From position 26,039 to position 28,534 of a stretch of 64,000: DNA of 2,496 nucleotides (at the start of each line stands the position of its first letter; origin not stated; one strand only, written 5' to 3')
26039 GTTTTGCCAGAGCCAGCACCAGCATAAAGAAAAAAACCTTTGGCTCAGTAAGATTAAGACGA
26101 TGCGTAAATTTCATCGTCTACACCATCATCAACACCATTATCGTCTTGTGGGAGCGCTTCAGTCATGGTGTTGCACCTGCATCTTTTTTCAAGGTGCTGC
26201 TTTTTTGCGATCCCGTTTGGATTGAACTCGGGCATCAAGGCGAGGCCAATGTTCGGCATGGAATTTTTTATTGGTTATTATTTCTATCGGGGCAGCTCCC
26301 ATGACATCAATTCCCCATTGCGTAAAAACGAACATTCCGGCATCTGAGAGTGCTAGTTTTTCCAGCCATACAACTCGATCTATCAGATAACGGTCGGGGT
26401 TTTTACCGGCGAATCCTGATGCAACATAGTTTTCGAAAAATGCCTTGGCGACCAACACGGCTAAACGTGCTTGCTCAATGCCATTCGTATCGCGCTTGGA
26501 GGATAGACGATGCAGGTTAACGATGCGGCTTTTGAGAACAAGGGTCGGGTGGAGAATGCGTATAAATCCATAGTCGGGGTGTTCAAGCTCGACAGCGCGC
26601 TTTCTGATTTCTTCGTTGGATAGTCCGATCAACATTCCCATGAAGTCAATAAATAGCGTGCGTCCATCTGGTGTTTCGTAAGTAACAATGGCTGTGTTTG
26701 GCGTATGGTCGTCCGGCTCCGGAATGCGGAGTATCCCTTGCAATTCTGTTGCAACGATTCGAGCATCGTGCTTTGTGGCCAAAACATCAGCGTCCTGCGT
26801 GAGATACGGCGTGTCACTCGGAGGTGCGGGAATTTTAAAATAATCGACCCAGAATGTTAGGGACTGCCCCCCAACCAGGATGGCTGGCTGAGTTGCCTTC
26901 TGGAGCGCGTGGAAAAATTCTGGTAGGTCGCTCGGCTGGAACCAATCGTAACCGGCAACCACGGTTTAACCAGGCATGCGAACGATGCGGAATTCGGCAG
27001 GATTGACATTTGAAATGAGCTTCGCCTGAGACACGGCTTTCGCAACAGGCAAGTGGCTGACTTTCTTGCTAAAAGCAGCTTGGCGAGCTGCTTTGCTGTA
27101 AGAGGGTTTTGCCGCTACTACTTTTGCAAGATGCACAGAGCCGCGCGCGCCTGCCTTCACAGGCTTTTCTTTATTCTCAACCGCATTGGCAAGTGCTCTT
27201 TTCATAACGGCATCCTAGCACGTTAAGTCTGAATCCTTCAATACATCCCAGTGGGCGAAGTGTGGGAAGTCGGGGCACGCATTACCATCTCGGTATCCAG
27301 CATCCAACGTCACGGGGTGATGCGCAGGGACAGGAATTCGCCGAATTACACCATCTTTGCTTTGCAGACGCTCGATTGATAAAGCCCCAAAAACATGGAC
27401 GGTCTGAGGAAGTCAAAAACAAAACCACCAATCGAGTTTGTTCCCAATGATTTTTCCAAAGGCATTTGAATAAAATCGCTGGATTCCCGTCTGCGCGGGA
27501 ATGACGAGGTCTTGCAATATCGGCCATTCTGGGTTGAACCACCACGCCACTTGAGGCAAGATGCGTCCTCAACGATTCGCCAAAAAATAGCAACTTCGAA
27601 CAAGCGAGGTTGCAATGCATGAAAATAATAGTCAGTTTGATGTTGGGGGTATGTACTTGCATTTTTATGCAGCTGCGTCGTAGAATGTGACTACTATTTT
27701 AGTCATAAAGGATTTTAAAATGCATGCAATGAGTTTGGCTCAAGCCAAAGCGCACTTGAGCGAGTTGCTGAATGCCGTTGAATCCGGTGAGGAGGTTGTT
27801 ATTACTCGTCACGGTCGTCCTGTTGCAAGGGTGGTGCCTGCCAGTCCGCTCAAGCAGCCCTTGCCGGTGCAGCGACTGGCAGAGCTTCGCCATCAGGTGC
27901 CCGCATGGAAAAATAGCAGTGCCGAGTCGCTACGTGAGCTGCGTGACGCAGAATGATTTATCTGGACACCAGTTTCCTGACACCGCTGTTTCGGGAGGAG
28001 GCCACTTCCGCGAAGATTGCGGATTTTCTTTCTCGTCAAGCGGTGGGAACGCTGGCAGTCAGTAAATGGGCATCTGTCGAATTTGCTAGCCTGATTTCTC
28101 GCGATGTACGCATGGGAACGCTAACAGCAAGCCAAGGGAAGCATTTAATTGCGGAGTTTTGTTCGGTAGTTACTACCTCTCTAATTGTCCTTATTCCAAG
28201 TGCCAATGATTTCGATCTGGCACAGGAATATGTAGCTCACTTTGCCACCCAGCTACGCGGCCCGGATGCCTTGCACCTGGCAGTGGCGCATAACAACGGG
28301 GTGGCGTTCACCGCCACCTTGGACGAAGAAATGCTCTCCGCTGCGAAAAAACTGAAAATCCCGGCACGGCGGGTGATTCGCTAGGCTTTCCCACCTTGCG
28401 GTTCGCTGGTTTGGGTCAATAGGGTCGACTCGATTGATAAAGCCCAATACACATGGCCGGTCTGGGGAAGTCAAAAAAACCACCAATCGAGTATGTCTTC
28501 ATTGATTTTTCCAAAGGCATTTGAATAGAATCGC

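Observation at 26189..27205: Two-gene module: 79-aa basic protein plus AbiEii/MenT-like nucleotidyltransferase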

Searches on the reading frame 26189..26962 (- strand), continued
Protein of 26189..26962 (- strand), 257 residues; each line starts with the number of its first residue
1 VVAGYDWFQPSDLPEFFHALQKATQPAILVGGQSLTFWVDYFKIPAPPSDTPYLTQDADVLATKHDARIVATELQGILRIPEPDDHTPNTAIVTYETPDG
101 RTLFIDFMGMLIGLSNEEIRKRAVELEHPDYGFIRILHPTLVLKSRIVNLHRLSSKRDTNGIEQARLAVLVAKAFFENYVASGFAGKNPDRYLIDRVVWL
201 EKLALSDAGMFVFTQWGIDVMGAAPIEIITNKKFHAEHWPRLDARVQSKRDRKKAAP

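Call 67: search_dna_similar(query=window:26189-26962:-, collection=plasmids, mode=protein, max_evalue=0.001, max_rows=25)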
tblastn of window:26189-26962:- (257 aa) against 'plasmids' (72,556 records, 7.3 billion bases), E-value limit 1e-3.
Records with a match: 18; places in all: 19; records where one place covers at least 80% of the query: 6.
Best place of each record, by identity: <60% 18.
By first word of the organism name: Rhizobium 10; Stenotrophomonas 2; Synechocystis 1; Bordetella 1; Sphingobium 1; Pseudomonas 1; Mesorhizobium 1; Agrobacterium 1.
By predicted mobility (MOB-suite, as given by PLSDB): conjugative 10; non-mobilizable 5; mobilizable 3.
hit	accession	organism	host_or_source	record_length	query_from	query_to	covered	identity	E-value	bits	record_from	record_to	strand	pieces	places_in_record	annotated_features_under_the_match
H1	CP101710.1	Synechocystis sp. B12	cell culture,mangrove water from the ...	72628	8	241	91%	31.6%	2e-18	92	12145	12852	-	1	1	hypothetical protein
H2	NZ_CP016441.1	Bordetella pseudohinzii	mouse-C57Bl/6J,Bronchal aveolar lavage ...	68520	27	242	84%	33.2%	2e-23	105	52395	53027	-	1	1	hypothetical protein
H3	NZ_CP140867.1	Rhizobium leguminosarum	Trifolium pratense,whole organism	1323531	28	224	77%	34.0%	1e-17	89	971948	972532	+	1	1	record has no annotation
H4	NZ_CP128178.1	Sphingobium baderi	mixed culture,activated sludge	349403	4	231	89%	29.0%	3e-14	79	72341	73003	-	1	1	hypothetical protein (x2)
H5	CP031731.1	Stenotrophomonas rhizophila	Nusuttodinium aeruginosum,whole organism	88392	28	253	88%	28.3%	4e-14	79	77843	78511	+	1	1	hypothetical protein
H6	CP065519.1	Stenotrophomonas rhizophila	Kandelia candel (mangrove),cell culture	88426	28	253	88%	28.3%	4e-14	79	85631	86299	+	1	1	record has no annotation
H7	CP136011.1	Pseudomonas sp. FeN3W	cell culture,marine sediment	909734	8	255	96%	25.1%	6e-7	57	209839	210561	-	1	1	hypothetical protein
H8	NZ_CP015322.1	Mesorhizobium amorphae CCNWGS0123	Robinia pseudoacacia,cell culture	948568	4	183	70%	29.1%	2e-11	71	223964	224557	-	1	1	hypothetical protein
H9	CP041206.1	Rhizobium sp. NIBRBAC000502774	Genome assembly,Coal mine soil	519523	1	176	68%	28.3%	3e-12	73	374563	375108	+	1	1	hypothetical protein (x2)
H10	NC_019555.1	Agrobacterium radiobacter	-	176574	1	176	68%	27.7%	5e-11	70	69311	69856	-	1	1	hypothetical protein (x2)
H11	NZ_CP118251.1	Rhizobium rhizogenes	apple,cell culture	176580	1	176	68%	27.7%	5e-11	70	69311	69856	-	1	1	hypothetical protein (x2)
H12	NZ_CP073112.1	Rhizobium rhizogenes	Rosa sp.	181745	1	176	68%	27.7%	5e-11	70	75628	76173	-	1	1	hypothetical protein (x2)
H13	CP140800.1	Rhizobium beringeri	Trifolium pratense,whole organism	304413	27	178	59%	29.4%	6e-11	69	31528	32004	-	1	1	hypothetical protein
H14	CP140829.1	Rhizobium beringeri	Trifolium pratense,whole organism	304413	27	178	59%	29.4%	6e-11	69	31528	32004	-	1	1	hypothetical protein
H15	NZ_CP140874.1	Rhizobium beringeri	Trifolium pratense,whole organism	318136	27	178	59%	29.4%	6e-11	69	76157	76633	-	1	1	hypothetical protein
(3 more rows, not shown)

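Call 69: get_annotated_region(hit=H2, flank=2500)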
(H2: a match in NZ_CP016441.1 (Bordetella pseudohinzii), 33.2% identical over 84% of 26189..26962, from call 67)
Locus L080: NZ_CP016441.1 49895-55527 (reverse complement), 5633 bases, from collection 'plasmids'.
description: Bordetella pseudohinzii strain HI4681 plasmid unnamed1, complete sequence
organism: Bordetella pseudohinzii (NCBI taxid 1331258)
taxonomy: Bacteria; Pseudomonadota; Betaproteobacteria; Burkholderiales; Alcaligenaceae; Bordetella; Bordetella pseudohinzii
host: -; source: mouse-C57Bl/6J,Bronchal aveolar lavage fluid mouse #1; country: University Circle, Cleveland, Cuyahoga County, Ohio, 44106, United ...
typing (MOB-suite, as given by PLSDB): mobilizable; replicon rep_cluster_1312; relaxase MOBP
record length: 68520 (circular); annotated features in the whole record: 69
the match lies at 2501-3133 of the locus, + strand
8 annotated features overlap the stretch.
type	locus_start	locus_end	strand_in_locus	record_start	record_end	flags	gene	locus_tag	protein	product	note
CDS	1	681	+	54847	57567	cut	-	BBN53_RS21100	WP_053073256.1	DotA/TraY family protein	-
CDS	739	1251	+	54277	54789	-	-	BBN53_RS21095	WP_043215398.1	hypothetical protein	-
CDS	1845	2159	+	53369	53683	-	-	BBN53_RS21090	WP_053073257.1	flagellar transcriptional regulator FlhD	GO:0044780 - bacterial-type flagellum assembly [Evidence IEA]; GO:0045893 - positive regulation of DNA-templated ...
CDS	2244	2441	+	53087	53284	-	-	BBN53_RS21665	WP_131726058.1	hypothetical protein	-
CDS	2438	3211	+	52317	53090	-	-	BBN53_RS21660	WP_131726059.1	hypothetical protein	-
CDS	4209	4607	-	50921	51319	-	-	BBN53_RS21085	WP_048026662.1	hypothetical protein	-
CDS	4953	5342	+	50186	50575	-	-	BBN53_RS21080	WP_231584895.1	lytic transglycosylase domain-containing protein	-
CDS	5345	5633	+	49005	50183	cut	-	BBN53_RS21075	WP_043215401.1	hypothetical protein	-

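Call 70: get_annotated_region(hit=H5, flank=2500)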
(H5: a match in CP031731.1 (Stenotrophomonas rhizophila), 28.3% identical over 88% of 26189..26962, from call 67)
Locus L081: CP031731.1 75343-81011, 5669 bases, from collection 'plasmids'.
description: Stenotrophomonas rhizophila strain GA1 plasmid unnamed2, complete sequence
organism: Stenotrophomonas rhizophila (NCBI taxid 216778)
taxonomy: Bacteria; Pseudomonadota; Gammaproteobacteria; Lysobacterales; Lysobacteraceae; Stenotrophomonas; Stenotrophomonas rhizophila
host: -; source: Nusuttodinium aeruginosum,whole organism; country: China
typing (MOB-suite, as given by PLSDB): mobilizable; relaxase MOBP
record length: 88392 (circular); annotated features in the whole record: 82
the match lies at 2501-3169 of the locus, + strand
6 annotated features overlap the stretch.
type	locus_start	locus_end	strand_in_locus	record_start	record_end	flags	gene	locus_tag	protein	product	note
CDS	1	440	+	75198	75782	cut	-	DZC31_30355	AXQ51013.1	hypothetical protein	-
CDS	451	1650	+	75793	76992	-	traJ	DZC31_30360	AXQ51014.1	plasmid transfer ATPase TraJ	-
CDS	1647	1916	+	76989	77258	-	-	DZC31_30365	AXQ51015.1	conjugal transfer protein TraK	-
CDS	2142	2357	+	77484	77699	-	-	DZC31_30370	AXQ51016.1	hypothetical protein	-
CDS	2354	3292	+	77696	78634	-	-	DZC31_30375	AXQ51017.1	hypothetical protein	-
CDS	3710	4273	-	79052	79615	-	-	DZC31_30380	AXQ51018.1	recombinase family protein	-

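Call 71: get_annotated_region(hit=H1, flank=2500)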
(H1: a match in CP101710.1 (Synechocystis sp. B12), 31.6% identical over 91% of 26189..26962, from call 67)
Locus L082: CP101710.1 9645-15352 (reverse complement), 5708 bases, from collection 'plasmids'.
description: Synechocystis sp. B12 plasmid unnamed1, complete sequence
organism: Synechocystis sp. B12 (NCBI taxid 2764086)
taxonomy: Bacteria; Cyanobacteriota; Cyanophyceae; Synechococcales; Merismopediaceae; Synechocystis; Synechocystis sp. B12
host: -; source: cell culture,mangrove water from the port of Santos, Brazil; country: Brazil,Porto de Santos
typing (MOB-suite, as given by PLSDB): non-mobilizable
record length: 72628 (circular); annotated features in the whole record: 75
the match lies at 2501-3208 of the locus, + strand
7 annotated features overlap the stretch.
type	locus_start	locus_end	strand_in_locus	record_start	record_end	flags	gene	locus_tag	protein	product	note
CDS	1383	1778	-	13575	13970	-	-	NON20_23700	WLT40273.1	hypothetical protein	-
CDS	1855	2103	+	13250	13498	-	-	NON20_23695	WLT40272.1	hypothetical protein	-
CDS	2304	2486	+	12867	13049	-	-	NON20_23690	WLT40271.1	hypothetical protein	-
CDS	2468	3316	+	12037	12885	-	-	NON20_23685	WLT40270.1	hypothetical protein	-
CDS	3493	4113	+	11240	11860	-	-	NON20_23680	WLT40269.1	DUF5710 domain-containing protein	-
CDS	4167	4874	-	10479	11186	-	-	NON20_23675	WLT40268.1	hypothetical protein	-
CDS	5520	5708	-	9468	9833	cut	-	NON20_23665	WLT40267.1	autoinducer binding domain-containing protein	-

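Call 76: search_protein_families(library=pfam, proteins=[L041:67-453:+, L074:1234-1569:+, L078:218-478:+, L079:1134-1520:+, L076:1190-1411:+, L042:2089-2352:+, L080:2244-2438:+, L081:2142-2354:+, L082:2304-2483:+], max_evalue=0.1)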
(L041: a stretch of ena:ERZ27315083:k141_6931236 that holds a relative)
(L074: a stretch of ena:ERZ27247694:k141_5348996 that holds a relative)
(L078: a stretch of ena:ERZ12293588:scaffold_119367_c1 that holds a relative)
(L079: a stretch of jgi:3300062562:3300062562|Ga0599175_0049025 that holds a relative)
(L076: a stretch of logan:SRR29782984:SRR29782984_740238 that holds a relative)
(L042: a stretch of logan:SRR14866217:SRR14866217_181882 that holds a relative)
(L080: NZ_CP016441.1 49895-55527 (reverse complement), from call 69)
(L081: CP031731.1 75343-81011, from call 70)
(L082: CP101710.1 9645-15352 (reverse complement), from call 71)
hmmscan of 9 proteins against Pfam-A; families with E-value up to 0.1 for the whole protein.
L041:67-453:+ (129 aa): 1 family
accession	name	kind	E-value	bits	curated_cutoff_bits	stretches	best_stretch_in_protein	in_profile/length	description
PF11903.14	ParD_like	-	8.7e-15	54.9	23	1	3-64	2-64/73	ParD-like antitoxin of type II bacterial toxin-antitoxin system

L074:1234-1569:+ (112 aa): 1 family
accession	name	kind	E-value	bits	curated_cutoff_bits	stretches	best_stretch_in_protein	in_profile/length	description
PF11903.14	ParD_like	-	6.2e-13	49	23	1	3-52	2-52/73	ParD-like antitoxin of type II bacterial toxin-antitoxin system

L078:218-478:+ (87 aa): 34 families (the best 25 are shown)
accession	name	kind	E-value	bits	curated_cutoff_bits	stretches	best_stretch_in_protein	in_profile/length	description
PF01381.28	HTH_3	-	1.9e-12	47.4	23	1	8-57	3-52/55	Helix-turn-helix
PF13560.12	HTH_31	-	7.1e-10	39.5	27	1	8-55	8-56/64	Helix-turn-helix domain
PF20432.4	Xre-like-HTH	-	3.1e-05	24.6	25.8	1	11-40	20-47/63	Antitoxin Xre-like helix-turn-helix domain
PF12844.13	HTH_19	-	3.1e-05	24.2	30.2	1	8-37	6-35/64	Helix-turn-helix domain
PF13412.12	HTH_24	-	0.00016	21.6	21.9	1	14-34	17-37/48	Winged helix-turn-helix DNA-binding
PF15731.11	MqsA_antitoxin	-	0.00019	22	30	1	2-41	70-108/131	Antitoxin component of bacterial toxin-antitoxin system, MqsA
PF04545.22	Sigma70_r4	-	0.00021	21.2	24.1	1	14-38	20-44/50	Sigma-70, region 4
PF13384.12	HTH_23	-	0.0003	21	24.6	1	10-34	14-41/50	Homeodomain-like domain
PF00376.29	MerR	-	0.00031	20.9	28.2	1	19-39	4-24/38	MerR family regulatory protein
PF13545.12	HTH_Crp_2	-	0.00043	20.6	27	1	12-33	20-41/70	Crp-like helix-turn-helix domain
PF13404.12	HTH_AsnC-type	-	0.00071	19.8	27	1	16-33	19-36/42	AsnC-type helix-turn-helix domain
PF13411.12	MerR_1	-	0.0036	17.8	21.6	1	18-39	4-25/69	MerR HTH family regulatory protein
PF00325.26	Crp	-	0.0042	17.2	21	1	13-33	1-21/32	Bacterial regulatory proteins, crp family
PF13744.12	HTH_37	-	0.0043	17.3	27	1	5-56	22-74/80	Helix-turn-helix domain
PF13936.12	HTH_38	-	0.0046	17.1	27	1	12-33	18-39/44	Helix-turn-helix domain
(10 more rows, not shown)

L079:1134-1520:+ (129 aa): 1 family
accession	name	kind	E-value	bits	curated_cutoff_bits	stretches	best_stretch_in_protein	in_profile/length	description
PF04221.18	RelB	-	9.1e-12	45.2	22.4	1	12-59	3-50/82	RelB antitoxin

L076:1190-1411:+ (74 aa): 0 families

L042:2089-2352:+ (88 aa): 0 families

L080:2244-2438:+ (65 aa): 0 families

L081:2142-2354:+ (71 aa): 0 families

L082:2304-2483:+ (60 aa): 0 families

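Call 80: search_protein_families(library=phrogs, proteins=[window:26189-26962:-], max_evalue=0.1)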
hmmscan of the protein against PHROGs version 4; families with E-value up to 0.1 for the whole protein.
window:26189-26962:- (257 aa): 1 family
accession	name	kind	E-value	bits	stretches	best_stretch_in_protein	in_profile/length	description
phrog_19559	-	unknown function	0.04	14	0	104-176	140-210/330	-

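Call 81: find_related_loci(query=A1, collection=viral_contigs, flank=4000)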
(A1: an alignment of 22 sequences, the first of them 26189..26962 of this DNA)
Query A1 (257 aa) in viral_contigs; peptide patterns used: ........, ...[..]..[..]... (x = any residue, [..] = any of these).
13 stretches matched a pattern, but none encodes a relative of the query by tblastn (E <= 1e-3).

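Call 91: fold_search(model_id=the predicted structure, library=viral)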
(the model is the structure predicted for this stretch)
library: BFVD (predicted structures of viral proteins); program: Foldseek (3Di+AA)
matches with E <= 10: 537; with E <= 0.001: 1
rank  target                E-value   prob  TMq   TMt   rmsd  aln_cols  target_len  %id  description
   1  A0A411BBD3            1.1e-04  1.00  0.38  0.30   7.5       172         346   23  (no name in the UniProt tables at hand)
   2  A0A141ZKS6            1.8e-03  0.99  0.33  0.21   9.8       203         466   12  (no name in the UniProt tables at hand)
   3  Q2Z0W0                2.3e-03  1.00  0.33  0.48  10.7       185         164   12  Uncharacterized protein [Pseudomonas phage EL]
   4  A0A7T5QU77            3.3e-03  1.00  0.38  0.53   4.9       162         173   10  (no name in the UniProt tables at hand)
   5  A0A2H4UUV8            4.4e-03  0.98  0.35  0.17  11.4       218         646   13  Putative poly(A) polymerase catalytic subunit [Bodo saltans virus]
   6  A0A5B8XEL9            4.9e-03  1.00  0.37  0.31   5.4       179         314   13  Putative poly(A) polymerase catalytic subunit [African swine fever virus]
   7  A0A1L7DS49            7.6e-03  0.95  0.29  0.37  10.2       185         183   14  Putative poly(A) polymerase [Ralstonia phage phiAp1]
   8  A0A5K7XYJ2            8.0e-03  0.97  0.34  0.23   7.7       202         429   12  Putative poly(A) polymerase catalytic subunit [Abalone asfa-like virus]
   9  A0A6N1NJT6            8.9e-03  0.87  0.36  0.19  12.4       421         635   10  p87 [Tupanvirus deep ocean]
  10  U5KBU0                1.3e-02  0.69  0.31  0.20  15.2       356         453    9  Uncharacterized protein [Clostera anastomosis granulovirus A]
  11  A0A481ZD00            1.5e-02  0.98  0.26  0.34   6.4       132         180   14  tRNA nucleotidyltransferase/poly(A) polymerase [Pithovirus LCPAC401]
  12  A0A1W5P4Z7            1.5e-02  0.97  0.27  0.35   6.4       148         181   14  Putative nucleotidyl transferase [Pectobacterium phage PP2]
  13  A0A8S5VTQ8            1.7e-02  0.66  0.24  0.26  14.7       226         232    8  (no name in the UniProt tables at hand)
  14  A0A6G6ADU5            1.8e-02  1.00  0.26  0.19   4.1       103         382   14  NT pol-beta-like superfamily protein [Borely moumouvirus]
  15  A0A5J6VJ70            1.8e-02  0.97  0.34  0.19  12.4       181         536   13  Putative poly(A) polymerase catalytic subunit [Megaviridae environmental sample]
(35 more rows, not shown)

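Call 92: find_encoding_contigs(protein=P0250, flank=2500, max_places=2)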
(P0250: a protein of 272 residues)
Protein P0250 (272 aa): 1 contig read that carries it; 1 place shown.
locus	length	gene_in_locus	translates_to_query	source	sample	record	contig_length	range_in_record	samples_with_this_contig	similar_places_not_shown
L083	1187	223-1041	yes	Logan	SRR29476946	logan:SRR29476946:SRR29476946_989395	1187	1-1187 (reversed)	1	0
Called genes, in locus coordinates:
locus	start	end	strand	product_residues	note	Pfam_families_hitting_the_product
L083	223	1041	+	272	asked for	-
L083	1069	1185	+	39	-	?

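Call 93: find_encoding_contigs(protein=P0314, flank=2500, max_places=2)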
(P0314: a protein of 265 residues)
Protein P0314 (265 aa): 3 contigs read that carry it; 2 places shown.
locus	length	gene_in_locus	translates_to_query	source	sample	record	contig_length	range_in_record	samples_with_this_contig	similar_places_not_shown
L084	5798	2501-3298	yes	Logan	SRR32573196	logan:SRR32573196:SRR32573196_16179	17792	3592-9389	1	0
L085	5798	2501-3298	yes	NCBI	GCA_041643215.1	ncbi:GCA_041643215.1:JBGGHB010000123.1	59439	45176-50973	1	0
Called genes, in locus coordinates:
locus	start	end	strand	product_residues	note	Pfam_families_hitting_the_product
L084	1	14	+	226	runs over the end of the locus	-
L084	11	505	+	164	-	PF00186:DHFR_1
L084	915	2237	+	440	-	PF14239:RRXRR, PF01844:HNH, PF14279:HNH_5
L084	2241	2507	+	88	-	-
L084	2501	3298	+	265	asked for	-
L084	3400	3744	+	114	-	-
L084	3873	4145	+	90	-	-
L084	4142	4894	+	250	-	PF00149:Metallophos, PF12850:Metallophos_2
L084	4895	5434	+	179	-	PF26211:Phage_phiTE_072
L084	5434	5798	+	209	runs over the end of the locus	-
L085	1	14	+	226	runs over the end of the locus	-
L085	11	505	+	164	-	PF00186:DHFR_1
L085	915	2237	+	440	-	PF14239:RRXRR, PF01844:HNH, PF14279:HNH_5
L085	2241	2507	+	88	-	-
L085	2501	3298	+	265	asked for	-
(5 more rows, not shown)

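Call 94: find_encoding_contigs(protein=P0361, flank=2500, max_places=2)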
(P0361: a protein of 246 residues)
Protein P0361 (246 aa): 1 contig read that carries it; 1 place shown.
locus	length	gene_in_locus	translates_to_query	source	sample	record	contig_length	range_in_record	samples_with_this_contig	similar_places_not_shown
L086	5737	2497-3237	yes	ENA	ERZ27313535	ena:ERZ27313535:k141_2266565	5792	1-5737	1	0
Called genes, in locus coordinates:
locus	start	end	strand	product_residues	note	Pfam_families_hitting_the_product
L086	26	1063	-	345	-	PF01717:Meth_synt_2, PF01208:URO-D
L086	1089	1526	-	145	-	PF00877:NLPC_P60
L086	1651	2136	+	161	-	PF04392:ABC_sub_bind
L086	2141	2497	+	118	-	PF01381:HTH_3, PF13560:HTH_31 (weak)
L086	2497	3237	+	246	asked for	-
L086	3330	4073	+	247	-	PF04392:ABC_sub_bind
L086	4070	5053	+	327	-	PF04392:ABC_sub_bind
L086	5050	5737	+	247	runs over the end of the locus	?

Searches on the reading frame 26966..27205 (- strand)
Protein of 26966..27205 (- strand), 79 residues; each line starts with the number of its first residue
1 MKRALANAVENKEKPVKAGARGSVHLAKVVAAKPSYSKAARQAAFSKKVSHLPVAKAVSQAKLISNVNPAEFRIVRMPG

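Call 3: search_protein_families(library=pfam, proteins=[window:26966-27205:-], max_evalue=1)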
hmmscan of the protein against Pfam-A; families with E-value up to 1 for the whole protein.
window:26966-27205:- (79 aa): 0 families

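Call 4: search_protein_families(library=ncbifam, proteins=[window:26966-27205:-], max_evalue=1)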
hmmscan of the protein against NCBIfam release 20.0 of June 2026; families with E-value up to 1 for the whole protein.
window:26966-27205:- (79 aa): 1 family
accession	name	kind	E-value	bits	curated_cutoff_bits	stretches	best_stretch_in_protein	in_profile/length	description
NF005490.0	PRK07103.1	equivalog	0.074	12.1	445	1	13-74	49-109/414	polyketide beta-ketoacyl:acyl carrier protein synthase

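Call 5: search_protein_families(library=padloc, proteins=[window:26966-27205:-], max_evalue=1)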
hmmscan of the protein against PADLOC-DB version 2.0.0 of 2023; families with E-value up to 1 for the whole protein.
window:26966-27205:- (79 aa): 0 families

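Call 10: find_homologous_proteins(query=window:26966-27205:-)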
Query window:26966-27205:- (79 aa): 116 proteins with E <= 0.001 among 116 candidates.
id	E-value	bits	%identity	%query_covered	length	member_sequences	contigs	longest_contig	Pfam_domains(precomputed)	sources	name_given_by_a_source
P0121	2.0e-35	138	94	100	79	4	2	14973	-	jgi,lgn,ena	jgi:hypothetical protein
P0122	2.2e-35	138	95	100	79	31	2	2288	-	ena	-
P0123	1.4e-34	135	94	100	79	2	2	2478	-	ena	-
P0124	1.5e-34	135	92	100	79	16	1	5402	-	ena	-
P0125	9.5e-34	132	91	100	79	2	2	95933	-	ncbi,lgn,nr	ncbi:MAG: hypothetical protein Q7J20_09400 [Candidatus Nitrotoga sp.]|nr:hypothetical protein [Candi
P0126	2.1e-33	131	89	100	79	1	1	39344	-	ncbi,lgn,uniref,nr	ncbi:conserved hypothetical protein [Candidatus Nitrotoga sp. BS]|uniref:hypothetical protein n=1 Ta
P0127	1.1e-32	129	85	100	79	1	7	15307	-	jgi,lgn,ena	-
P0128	2.4e-32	128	90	100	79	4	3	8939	-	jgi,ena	-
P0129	5.1e-32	127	84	100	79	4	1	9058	-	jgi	-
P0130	6.6e-32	127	85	100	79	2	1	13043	-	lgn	-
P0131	1.8e-31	125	87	100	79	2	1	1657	-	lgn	-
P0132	1.8e-31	125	85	100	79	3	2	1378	-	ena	-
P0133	2.9e-31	125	87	100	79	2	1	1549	-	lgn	-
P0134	5.0e-31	124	84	100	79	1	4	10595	-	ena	-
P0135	9.5e-31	123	86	100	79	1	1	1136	-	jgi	jgi:hypothetical protein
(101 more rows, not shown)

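Call 20: search_solved_structures(query=A2, max_evalue=10, show_alignments=2)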
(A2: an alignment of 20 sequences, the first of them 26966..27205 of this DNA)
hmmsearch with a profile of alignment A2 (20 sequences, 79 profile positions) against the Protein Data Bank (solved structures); distinct sequences matched with E-value up to 10: 1.
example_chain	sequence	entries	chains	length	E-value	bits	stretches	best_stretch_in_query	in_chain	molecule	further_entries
9sdc_A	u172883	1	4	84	2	12.1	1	11-39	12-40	RelI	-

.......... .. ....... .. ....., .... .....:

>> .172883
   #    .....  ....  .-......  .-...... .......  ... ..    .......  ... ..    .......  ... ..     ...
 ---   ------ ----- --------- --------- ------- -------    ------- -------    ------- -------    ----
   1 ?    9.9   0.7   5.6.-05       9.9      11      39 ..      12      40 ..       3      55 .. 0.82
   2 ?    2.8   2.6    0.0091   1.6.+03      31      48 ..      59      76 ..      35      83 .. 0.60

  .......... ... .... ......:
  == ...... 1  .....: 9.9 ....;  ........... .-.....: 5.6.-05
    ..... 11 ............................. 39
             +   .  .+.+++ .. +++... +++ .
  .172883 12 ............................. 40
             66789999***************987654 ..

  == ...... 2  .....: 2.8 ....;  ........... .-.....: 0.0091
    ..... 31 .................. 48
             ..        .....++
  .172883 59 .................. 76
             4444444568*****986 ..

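Call 80: search_protein_families(library=phrogs, proteins=[window:26966-27205:-], max_evalue=0.1)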
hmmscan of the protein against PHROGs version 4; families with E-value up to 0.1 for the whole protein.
window:26966-27205:- (79 aa): 1 family
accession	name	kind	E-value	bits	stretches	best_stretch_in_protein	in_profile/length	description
phrog_6367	-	unknown function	0.087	13.8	1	2-57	23-77/217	-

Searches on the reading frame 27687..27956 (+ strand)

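Call 31: search_protein_families(library=pfam, proteins=[window:27687-27956:+], max_evalue=0.001)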
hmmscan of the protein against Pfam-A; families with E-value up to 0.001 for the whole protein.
window:27687-27956:+ (89 aa): 1 family
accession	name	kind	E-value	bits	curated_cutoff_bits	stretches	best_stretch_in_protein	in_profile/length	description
PF02604.26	PhdYeFM_antitox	-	9.6e-14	51.4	29.8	1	12-54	1-44/74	Antitoxin Phd_YefM, type II toxin-antitoxin system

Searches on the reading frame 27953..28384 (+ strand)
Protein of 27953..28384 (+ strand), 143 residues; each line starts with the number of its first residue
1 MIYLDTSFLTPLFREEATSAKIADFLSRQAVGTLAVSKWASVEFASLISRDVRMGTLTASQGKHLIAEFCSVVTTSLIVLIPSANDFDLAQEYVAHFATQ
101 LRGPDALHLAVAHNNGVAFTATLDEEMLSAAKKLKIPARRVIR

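Call 31: search_protein_families(library=pfam, proteins=[window:27953-28384:+], max_evalue=0.001)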
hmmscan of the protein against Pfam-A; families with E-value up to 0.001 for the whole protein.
window:27953-28384:+ (143 aa): 1 family
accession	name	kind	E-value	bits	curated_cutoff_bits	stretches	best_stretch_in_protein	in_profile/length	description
PF01850.27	PIN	-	3.8e-10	40.9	23.6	1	2-132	1-119/120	PIN domain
